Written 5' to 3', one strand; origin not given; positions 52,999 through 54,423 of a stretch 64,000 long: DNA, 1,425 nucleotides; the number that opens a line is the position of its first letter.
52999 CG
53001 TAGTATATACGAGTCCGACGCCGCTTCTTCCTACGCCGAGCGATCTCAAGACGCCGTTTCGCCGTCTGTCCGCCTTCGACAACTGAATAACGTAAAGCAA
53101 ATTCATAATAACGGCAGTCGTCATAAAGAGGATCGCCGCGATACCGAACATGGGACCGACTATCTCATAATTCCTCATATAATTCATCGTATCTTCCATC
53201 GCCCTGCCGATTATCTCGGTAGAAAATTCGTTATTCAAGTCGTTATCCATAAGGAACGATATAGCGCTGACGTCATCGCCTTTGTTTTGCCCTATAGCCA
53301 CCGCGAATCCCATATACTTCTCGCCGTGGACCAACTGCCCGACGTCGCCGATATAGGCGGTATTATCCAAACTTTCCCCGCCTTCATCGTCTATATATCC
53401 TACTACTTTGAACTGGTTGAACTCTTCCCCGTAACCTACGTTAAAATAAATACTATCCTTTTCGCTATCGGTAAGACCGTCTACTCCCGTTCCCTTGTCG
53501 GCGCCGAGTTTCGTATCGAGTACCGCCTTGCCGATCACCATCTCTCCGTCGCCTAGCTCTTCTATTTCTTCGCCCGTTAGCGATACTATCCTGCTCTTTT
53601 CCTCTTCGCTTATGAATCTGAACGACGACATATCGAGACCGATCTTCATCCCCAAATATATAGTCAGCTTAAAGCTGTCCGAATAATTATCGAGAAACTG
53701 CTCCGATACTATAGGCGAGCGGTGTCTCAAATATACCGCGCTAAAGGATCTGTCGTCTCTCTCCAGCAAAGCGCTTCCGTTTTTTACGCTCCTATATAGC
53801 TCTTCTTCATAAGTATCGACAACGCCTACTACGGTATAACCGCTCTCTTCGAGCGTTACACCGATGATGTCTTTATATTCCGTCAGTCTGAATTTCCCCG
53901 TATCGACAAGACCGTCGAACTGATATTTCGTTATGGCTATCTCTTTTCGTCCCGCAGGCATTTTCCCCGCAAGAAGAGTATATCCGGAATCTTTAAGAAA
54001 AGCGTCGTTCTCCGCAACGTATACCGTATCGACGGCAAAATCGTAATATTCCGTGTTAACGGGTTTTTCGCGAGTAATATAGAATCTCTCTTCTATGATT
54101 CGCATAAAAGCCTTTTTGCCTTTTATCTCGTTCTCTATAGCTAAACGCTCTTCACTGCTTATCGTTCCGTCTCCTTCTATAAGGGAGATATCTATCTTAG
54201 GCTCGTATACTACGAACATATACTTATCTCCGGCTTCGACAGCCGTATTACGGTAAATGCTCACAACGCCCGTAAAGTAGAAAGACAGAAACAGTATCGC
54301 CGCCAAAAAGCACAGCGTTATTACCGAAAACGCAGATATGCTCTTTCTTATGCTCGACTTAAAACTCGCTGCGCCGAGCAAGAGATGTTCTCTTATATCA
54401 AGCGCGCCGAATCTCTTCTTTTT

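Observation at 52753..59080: Operon pairing a glycine-repeat (G-X-Y / GGN) secreted protein with two tandem MacB-type pumps that have oversized outer domains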

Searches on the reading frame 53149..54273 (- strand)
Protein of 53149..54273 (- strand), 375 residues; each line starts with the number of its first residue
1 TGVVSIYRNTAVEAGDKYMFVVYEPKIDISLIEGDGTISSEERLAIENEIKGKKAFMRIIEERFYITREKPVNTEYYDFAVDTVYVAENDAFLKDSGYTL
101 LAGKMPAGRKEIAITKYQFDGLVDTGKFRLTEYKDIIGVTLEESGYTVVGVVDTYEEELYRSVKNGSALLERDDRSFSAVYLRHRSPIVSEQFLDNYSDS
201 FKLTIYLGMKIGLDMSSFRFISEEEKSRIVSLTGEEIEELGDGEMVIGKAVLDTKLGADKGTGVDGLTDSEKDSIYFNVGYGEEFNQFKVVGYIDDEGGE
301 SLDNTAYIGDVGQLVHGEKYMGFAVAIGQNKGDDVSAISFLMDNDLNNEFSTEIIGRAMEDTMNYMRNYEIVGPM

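Call 92: search_protein_families(library=pfam, proteins=[window:53149-54273:-], max_evalue=10)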
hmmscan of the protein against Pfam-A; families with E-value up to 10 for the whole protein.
window:53149-54273:- (375 aa): 1 family
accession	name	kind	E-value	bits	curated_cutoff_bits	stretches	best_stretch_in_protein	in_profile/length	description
PF17836.7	PglD_N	-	0.00086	20.3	23.4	1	285-331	21-69/78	PglD N-terminal domain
